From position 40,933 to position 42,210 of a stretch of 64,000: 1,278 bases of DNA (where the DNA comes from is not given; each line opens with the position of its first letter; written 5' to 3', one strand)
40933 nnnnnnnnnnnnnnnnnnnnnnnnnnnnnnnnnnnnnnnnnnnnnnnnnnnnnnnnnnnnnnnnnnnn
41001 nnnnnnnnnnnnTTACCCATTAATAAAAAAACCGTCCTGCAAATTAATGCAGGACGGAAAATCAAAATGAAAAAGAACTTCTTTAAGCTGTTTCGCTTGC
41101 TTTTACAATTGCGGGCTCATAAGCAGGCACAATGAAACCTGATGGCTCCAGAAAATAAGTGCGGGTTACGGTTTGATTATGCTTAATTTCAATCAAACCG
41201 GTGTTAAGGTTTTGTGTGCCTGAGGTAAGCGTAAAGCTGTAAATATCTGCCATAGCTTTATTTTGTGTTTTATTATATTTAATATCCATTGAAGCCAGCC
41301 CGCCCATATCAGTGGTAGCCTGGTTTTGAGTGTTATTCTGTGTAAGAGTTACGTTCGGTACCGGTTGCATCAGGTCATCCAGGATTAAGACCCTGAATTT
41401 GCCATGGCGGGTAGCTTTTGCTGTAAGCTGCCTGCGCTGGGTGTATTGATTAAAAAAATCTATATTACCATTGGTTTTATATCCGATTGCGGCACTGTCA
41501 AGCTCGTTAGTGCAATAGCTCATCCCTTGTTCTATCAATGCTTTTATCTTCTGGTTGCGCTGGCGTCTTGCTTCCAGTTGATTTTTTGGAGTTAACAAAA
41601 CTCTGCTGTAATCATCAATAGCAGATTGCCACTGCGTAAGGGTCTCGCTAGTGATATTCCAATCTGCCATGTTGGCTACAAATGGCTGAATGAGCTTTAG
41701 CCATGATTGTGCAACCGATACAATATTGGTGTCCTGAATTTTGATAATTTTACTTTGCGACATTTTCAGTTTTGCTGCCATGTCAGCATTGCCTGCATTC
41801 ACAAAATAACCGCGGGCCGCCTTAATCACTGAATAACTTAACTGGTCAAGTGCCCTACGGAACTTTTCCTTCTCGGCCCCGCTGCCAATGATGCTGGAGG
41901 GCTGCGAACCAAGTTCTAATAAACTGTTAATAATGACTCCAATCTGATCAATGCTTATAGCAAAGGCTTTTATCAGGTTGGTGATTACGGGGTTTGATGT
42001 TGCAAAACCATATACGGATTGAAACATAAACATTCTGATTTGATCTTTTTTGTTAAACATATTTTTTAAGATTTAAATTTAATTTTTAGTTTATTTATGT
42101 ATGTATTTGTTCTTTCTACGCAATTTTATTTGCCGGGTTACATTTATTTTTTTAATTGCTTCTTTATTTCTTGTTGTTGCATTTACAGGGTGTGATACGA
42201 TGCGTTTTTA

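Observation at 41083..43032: Two-gene module of unknown function (HTH + homing-endonuclease-associated-repeat protein, then a 325-aa orphan) next to an R-M system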

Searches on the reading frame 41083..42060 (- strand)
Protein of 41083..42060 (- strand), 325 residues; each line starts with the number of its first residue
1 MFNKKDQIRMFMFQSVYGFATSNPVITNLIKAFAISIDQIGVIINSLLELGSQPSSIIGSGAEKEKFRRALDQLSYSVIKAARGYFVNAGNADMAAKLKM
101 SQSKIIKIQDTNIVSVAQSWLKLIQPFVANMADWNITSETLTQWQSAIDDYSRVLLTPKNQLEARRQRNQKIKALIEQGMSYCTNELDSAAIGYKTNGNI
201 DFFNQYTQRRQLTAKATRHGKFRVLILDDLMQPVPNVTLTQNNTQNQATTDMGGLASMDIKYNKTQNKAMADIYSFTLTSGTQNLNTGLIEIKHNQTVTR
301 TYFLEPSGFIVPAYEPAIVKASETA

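Call 3: search_protein_families(library=pfam, proteins=[window:41083-42060:-], max_evalue=1)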
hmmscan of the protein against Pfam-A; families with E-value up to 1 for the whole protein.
window:41083-42060:- (325 aa): 1 family
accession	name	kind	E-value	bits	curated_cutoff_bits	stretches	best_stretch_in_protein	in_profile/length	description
PF23538.1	Teneurin_ABD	-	0.14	12.7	27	0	70-118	38-86/115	Teneurin antibiotic-binding-like domain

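Call 4: search_protein_families(library=phrogs, proteins=[window:41083-42060:-], max_evalue=1)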
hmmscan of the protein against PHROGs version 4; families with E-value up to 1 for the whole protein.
window:41083-42060:- (325 aa): 0 families

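Call 5: search_protein_families(library=padloc, proteins=[window:41083-42060:-], max_evalue=1)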
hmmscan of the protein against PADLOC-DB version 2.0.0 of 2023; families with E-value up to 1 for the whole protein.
window:41083-42060:- (325 aa): 0 families

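Call 6: search_protein_families(library=ncbifam, proteins=[window:41083-42060:-], max_evalue=1)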
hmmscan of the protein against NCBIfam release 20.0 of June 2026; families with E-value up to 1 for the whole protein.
window:41083-42060:- (325 aa): 3 families
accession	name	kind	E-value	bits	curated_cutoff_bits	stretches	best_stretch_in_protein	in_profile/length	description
NF000994.0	PRK00104.1-3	equivalog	0.0083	15.8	234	1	99-182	20-101/246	segregation/condensation protein A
TIGR04030.1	perox_Avi_7169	hypoth_equivalog_domain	0.046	13.8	233.15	1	129-200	17-90/185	alkylhydroperoxidase domain protein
NF038126.1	PEP_CTERM_FxDxF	subfamily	0.085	13.1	50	1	242-297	18-74/165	FxDxF family PEP-CTERM protein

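Call 7: find_homologous_proteins(query=window:41083-42060:-)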
Query window:41083-42060:- (325 aa): 7 proteins with E <= 0.001 among 815 candidates.
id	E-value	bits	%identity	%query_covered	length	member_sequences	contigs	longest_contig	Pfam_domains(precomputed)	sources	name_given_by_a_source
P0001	2.4e-208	708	100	100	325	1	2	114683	-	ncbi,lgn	-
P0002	5.1e-141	487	67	100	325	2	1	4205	-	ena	-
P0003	2.6e-136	472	64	100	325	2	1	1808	-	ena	-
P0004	7.6e-97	342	49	97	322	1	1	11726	-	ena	-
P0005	1.5e-94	335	48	97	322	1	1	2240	-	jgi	jgi:hypothetical protein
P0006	1.8e-94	334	51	98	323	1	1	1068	-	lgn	-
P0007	9.1e-90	319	48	98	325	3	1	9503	-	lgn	-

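Call 10: find_encoding_contigs(protein=P0002, flank=10000)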
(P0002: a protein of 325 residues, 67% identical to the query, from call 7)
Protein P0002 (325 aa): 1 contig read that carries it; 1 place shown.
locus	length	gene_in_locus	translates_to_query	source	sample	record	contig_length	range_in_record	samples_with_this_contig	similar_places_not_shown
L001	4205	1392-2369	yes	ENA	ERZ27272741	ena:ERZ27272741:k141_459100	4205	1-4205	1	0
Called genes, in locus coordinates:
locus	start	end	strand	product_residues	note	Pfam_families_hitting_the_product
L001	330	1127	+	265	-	PF18780:HNH_repeat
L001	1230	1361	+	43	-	-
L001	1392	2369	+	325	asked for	-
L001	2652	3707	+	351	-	PF02615:Ldh_2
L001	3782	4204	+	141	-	?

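Call 11: find_encoding_contigs(protein=P0004, flank=10000)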
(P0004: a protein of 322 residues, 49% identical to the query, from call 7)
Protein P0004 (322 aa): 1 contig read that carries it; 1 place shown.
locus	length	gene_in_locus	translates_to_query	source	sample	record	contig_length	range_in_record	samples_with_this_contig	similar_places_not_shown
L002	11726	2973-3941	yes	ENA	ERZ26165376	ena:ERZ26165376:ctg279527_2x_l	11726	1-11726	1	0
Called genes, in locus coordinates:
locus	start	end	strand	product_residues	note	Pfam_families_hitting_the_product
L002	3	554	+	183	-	?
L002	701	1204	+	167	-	-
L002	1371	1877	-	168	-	PF24733:DUF7684 (weak)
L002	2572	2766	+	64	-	-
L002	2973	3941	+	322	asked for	-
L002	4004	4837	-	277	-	PF02900:LigB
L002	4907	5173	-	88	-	PF04264:YceI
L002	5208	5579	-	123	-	PF04264:YceI (weak)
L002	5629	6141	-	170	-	PF25087:GMPPB_C (faint), PF00132:Hexapep (weak), PF14602:Hexapep_2 (faint), PF25084:LbH_EIF2B, PF00132:Hexapep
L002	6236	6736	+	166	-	-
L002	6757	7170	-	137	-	PF04101:Glyco_tran_28_C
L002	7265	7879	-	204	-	-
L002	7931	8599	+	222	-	PF24675:NpmA (faint), PF13847:Methyltransf_31, PF02390:Methyltransf_4, PF08242:Methyltransf_12 (faint), PF13649:Methyltransf_25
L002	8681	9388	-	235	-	-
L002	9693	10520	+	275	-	-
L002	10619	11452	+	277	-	PF00289:Biotin_carb_N, PF02786:CPSase_L_D2, PF02222:ATP-grasp (weak), PF07478:Dala_Dala_lig_C (weak)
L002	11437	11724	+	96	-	?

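Call 12: find_encoding_contigs(protein=P0007, flank=10000)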
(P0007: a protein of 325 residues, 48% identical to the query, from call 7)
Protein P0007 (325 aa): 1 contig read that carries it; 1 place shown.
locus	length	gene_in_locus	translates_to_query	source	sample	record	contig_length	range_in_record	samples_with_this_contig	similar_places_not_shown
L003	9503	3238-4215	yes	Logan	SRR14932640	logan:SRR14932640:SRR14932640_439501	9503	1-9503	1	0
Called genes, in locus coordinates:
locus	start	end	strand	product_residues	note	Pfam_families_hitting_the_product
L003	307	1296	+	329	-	PF01548:DEDD_Tnp_IS110, PF02371:Transposase_20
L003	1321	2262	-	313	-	-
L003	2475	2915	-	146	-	-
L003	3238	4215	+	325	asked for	-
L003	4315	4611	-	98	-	-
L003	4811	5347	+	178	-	PF00254:FKBP_C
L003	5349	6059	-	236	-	PF00590:TP_methylase (weak)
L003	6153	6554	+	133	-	PF11964:SpoIIAA-like (weak)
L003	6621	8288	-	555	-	PF03583:LIP (faint), PF13573:SprB, PF18962:Por_Secre_tail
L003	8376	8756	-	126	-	PF01042:Ribonuc_L-PSP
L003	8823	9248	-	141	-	PF13673:Acetyltransf_10, PF00583:Acetyltransf_1, PF13508:Acetyltransf_7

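Call 13: find_encoding_contigs(protein=P0001, flank=10000)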
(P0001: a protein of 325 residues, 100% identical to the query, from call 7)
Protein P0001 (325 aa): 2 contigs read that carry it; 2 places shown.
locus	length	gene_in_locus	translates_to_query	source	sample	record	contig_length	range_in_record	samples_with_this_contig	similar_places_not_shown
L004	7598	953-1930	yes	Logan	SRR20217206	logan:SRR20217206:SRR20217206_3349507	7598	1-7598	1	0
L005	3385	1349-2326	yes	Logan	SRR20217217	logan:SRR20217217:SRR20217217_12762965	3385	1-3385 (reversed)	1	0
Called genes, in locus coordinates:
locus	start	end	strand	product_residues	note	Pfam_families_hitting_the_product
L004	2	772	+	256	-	?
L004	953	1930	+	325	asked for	-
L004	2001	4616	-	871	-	PF06452:CBM9_1, PF19313:DUF5916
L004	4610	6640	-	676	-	PF05649:Peptidase_M13_N, PF01431:Peptidase_M13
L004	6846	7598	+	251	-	?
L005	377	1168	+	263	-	PF18780:HNH_repeat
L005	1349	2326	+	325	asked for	-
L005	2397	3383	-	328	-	?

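Call 18: find_related_loci(query=A1, collection=genome_contigs, flank=10000)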
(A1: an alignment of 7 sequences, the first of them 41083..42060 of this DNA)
Query A1 (325 aa) in genome_contigs; peptide patterns used: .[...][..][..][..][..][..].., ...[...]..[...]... (x = any residue, [..] = any of these).
136 stretches matched a pattern; 1 encode a relative of the query (tblastn E <= 1e-3); 1 distinct loci.
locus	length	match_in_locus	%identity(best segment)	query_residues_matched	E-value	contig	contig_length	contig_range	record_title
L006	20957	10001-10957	45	2-319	2e-92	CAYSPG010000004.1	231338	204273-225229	MAG TPA_asm: uncultured Flavobacteriaceae bacterium isolate SRP173033_co1_339 genome assembly, contig: NODE_41_length_23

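Call 31: predict_structure(alignment_id=A1)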
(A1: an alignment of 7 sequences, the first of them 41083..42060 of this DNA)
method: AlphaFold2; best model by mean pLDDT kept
length: 325 residues; sequences in the alignment: 7
mean_pLDDT: 59.6   pTM: 0.34
mean pLDDT of the five models: 59.6, 48.4, 46.7, 46.6, 46.2
residues with pLDDT >= 90: 5; 70-90: 104; 50-70: 98; < 50: 118
segments of 3 or more residues with pLDDT < 50: 1-21, 132-136, 147-169, 171-199, 201-218, 264-271, 315-325
pLDDT, mean of each block of 10 residues (from residue 1): 41 44 56 63 66 61 74 76 73 73 59 65 63 49 50 40 46 41 37 41 41 38 82 87 85 84 48 75 75 67 76 46 31
secondary structure, 60 per line:
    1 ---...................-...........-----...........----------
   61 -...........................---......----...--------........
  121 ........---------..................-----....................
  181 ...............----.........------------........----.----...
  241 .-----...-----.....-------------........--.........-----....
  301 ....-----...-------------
elements in order: H4-22 H24-34 H40-50 H62-88 H92-97 H113-128 H138-155 H161-195 H200-208 E221-228 E238-241 E247-249 E255-259 E273-280 E283-291 E297-304 E310-312

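Call 34: search_protein_representatives(alignment_id=A1)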
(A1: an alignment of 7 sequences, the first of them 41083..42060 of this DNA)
Query: 7 sequences, 324 profile positions. Proteins with E-value up to 0.001 (for the whole library): 2626; up to 1e-10: 699; up to 1e-30: 44. The best 150 are listed.
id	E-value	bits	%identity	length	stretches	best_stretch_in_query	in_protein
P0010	1.4e-138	478.1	-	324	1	1-318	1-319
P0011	1.5e-107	376.2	-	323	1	1-320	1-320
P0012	1.3e-90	320.5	-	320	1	1-312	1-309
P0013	1.5e-88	313.7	-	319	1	1-318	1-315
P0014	8.7e-87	307.9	-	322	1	1-317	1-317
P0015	1.1e-78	281.3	-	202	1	134-323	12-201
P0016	2.2e-74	267.1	-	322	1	1-318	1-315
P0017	1.1e-64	235.3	-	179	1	1-167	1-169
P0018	7.2e-62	226.0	-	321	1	1-310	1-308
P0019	3.0e-59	217.4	-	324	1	1-277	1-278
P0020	3.6e-58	213.9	-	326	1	11-317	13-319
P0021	1.8e-54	201.7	-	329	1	11-312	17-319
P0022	2.9e-53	197.7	-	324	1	4-318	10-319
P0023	1.3e-52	195.6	-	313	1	10-318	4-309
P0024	1.7e-51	191.9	-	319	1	9-312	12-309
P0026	2.7e-50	188.0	-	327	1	8-312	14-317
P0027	8.6e-49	183.1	-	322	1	4-301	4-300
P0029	1.4e-47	179.1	-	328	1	8-318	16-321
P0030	1.6e-47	178.8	-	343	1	5-311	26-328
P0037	1.7e-38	149.2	-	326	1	7-318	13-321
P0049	7.7e-32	127.3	-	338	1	6-307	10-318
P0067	1.3e-25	106.9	-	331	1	9-318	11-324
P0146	3.5e-18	82.5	-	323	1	1-260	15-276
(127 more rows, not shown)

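Call 37: search_protein_families(library=pfam, alignment_id=A3, max_evalue=0.01)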
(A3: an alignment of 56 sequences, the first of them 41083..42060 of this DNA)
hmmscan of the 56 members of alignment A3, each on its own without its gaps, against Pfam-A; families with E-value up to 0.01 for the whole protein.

A. member 1, window:41083-42060:- (325 aa): 0 families

B. families by the number of members that match (of 56 scanned): 20 families
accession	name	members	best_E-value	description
PF13620.12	CarboxypepD_reg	24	1.3e-16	Carboxypeptidase regulatory-like domain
PF13715.12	CarbopepD_reg_2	18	6.6e-10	CarboxypepD_reg-like domain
PF02369.22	Big_1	10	1.5e-05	Bacterial Ig-like domain (group 1)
PF17210.9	SdrD_B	2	1.8e-05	SdrD B-like domain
PF08308.17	PEGA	2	0.003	PEGA domain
PF09430.16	EMC7_beta-sandw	1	9.9e-06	ER membrane protein complex subunit 7, beta-sandwich domain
PF17802.7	SpaA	1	3e-05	Prealbumin-like fold domain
PF04513.17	Baculo_PEP_C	1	0.00049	Baculovirus polyhedron envelope protein, PEP, C terminus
PF05419.17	GUN4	1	0.001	GUN4-like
PF24025.1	Ig_DR_A0283-like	1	0.0016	DR_A0283-like, Ig-like domain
PF17789.7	MG4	1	0.0026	Macroglobulin domain MG4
PF12205.13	GIT1_C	1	0.0027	G protein-coupled receptor kinase-interacting protein 1 C term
PF23379.1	DUF7096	1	0.0037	Domain of unknown function (DUF7096)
PF17111.11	PigL_N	1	0.0042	Pigment biosynthesis cluster protein PigL N-terminal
PF25020.1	TTR_TEN1-4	1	0.0048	Teneurin TTR-like domain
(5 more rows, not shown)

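Call 38: search_protein_families(library=phrogs, alignment_id=A3, max_evalue=0.01)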
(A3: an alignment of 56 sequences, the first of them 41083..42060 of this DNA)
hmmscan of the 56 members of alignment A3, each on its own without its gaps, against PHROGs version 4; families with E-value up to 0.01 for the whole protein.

A. member 1, window:41083-42060:- (325 aa): 0 families

B. families by the number of members that match (of 56 scanned): 4 families
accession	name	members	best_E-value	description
phrog_1289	-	1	0.00013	portal protein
phrog_30239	-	1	0.0011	-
phrog_20546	-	1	0.0015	-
phrog_31050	-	1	0.0063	-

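Call 39: search_solved_structures(query=A3, max_evalue=1)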
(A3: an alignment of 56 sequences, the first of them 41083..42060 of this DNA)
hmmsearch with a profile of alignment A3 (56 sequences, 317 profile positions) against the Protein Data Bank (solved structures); distinct sequences matched with E-value up to 1: 18.
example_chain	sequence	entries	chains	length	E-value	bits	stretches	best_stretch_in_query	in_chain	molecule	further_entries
4wi0_B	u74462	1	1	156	1.1e-06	31.2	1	229-294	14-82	Cellulosomal scaffoldin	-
4u3s_B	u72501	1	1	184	1.1e-06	31.2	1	228-294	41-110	Cellulosomal scaffoldin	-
9j6z_A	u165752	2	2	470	8.6e-06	28.3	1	206-313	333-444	Carboxypeptidase D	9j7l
9hfj_A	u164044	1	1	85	5.8e-05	25.6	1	224-281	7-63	SusC homolog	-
6ytc_A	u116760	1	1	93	0.00011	24.7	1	217-283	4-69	TonB-dependent receptor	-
5aq0_A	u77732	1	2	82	0.00047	22.6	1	224-300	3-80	CARBOXYPEPTIDASE D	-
9gbc_A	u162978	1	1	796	0.0011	21.3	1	233-303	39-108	TonB-linked outer membrane receptor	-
8aa4_A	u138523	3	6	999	0.0017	20.8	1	223-281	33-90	SusC homolog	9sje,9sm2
6sli_B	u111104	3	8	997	0.0068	18.8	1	227-281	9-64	RagA protein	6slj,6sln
5k39_B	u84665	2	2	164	0.0099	18.2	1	238-276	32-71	Dockerin module from a protein of unknown function | Ig domain protein group 2 domain protein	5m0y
3e8v_A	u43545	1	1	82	0.062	15.6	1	225-264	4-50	Possible transglutaminase-family protein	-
3mn8_A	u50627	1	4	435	0.27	13.5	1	216-300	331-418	LP15968p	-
5kpe_A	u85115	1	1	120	0.35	13.1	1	184-275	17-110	De novo Beta Sheet Design Protein OR664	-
9c7v_B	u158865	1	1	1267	0.56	12.5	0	233-290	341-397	BOS complex subunit NOMO2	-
1dlm_A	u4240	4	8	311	0.58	12.4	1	220-263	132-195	CATECHOL 1,2-DIOXYGENASE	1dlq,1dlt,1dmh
2b59_B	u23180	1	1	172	0.71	12.1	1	238-274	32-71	Cellulosomal scaffolding protein A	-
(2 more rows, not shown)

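Call 40: find_homologous_proteins(query=A3, max_evalue=0.00001)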
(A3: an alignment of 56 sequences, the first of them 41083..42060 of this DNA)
Query A3 (56 sequences) (325 aa, profile of the alignment): 8 proteins with E <= 0.00001 among 4800 candidates.
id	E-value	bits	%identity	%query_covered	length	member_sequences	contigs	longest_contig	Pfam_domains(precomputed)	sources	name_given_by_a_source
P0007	1.4e-108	381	48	98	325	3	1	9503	-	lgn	-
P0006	5.3e-108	379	51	98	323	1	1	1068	-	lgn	-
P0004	3.6e-107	376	49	97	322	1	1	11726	-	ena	-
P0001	2.2e-102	361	100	100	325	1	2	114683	-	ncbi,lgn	-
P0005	3.2e-102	360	48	97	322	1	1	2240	-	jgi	jgi:hypothetical protein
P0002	3.3e-102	360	67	100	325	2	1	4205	-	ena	-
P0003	6.9e-102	359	64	100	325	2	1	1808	-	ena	-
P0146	3.7e-71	258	22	79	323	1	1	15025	PF13620.13,PF09430.17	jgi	jgi:hypothetical protein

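Call 42: list_cluster_members(proteins=[P0010, P0012, P0016, P0020, P0022, P0026, P0030, P0037, P0049, P0067])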
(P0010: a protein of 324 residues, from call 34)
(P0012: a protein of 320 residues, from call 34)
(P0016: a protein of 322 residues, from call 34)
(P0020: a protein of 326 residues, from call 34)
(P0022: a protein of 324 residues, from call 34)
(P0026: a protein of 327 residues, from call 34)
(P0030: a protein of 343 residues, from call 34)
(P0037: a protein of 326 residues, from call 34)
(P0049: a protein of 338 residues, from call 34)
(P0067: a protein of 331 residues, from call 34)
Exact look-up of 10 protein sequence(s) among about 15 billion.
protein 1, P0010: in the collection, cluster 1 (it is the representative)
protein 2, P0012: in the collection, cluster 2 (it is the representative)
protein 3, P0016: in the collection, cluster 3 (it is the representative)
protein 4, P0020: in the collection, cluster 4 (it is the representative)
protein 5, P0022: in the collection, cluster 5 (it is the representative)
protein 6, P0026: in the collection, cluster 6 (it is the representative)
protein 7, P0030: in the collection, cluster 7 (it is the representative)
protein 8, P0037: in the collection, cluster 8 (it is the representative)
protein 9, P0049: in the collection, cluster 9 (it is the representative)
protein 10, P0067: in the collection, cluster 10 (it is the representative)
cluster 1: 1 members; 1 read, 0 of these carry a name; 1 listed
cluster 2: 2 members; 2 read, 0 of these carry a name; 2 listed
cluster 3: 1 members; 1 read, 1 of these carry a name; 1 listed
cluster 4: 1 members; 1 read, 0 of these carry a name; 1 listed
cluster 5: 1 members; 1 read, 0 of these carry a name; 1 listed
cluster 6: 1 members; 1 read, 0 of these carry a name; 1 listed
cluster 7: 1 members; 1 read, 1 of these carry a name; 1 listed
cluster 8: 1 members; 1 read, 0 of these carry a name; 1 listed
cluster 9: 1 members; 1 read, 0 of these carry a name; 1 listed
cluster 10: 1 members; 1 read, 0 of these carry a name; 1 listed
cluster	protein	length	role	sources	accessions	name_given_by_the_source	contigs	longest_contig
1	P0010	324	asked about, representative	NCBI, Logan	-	-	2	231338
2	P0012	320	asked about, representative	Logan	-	-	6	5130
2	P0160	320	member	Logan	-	-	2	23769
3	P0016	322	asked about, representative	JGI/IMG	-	hypothetical protein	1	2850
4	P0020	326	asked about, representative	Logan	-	-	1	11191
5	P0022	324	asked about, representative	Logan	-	-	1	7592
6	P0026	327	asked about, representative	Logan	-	-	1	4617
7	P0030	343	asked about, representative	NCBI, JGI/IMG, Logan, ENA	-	hypothetical protein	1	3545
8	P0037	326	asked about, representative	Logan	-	-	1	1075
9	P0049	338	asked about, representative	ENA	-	-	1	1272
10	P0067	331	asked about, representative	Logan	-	-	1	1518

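Call 43: find_encoding_contigs(protein=P0146, flank=10000)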
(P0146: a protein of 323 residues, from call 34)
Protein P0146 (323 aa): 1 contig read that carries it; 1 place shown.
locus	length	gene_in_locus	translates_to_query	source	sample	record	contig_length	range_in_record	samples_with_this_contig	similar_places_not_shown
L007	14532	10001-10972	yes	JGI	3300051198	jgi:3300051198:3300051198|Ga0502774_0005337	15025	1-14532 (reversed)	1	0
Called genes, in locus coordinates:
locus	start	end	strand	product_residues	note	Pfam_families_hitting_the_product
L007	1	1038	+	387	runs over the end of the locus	PF13431:TPR_17 (faint), PF21033:RMD1-3 (faint), PF00515:TPR_1 (faint), PF07719:TPR_2 (faint), PF13174:TPR_6 (faint), PF13429:TPR_15 (weak), PF14559:TPR_19 (weak), PF13414:TPR_11 (weak), +6 more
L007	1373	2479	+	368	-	PF00953:Glycos_transf_4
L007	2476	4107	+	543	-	-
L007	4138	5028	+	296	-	PF00892:EamA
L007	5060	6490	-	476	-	PF13231:PMT_2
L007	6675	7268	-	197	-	PF18962:Por_Secre_tail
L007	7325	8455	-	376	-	PF00128:Alpha-amylase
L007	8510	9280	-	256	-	PF16561:AMPK1_CBM (faint), PF22058:X25_BaPul_like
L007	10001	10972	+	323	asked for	PF09430:EMC7_beta-sandw (faint), PF13620:CarboxypepD_reg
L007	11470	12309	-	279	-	-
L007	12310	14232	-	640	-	PF18860:AbiJ_NTD3, PF02463:SMC_N (faint), PF13175:AAA_15, PF13304:AAA_21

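Call 47: search_dna_similar(query=window:41083-42060:-, collection=phages, mode=protein, max_evalue=0.001, max_rows=20)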
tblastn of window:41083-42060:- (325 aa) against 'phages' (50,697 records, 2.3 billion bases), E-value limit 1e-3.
No match.

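Call 53: find_encoding_contigs(protein=P0160, flank=10000, max_places=4)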
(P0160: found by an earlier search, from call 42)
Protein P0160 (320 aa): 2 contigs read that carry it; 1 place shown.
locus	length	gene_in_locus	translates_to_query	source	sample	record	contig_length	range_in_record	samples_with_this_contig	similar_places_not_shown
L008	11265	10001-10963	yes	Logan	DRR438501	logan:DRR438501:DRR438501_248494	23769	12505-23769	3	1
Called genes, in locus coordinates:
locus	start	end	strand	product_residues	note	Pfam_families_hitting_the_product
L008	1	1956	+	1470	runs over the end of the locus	PF00082:Peptidase_S8, PF00629:MAM, PF00801:PKD (weak), PF18911:PKD_4 (weak), PF18962:Por_Secre_tail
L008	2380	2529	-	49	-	-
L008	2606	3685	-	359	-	-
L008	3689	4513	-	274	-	PF20247:DUF6602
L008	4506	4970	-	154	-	PF14464:Prok-JAB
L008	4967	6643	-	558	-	PF00899:ThiF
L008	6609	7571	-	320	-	PF18144:SMODS (faint)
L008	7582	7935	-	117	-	-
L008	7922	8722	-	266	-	PF13560:HTH_31, PF01381:HTH_3, PF12844:HTH_19 (weak), PF13274:SocA_Panacea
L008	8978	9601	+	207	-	-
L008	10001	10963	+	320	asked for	-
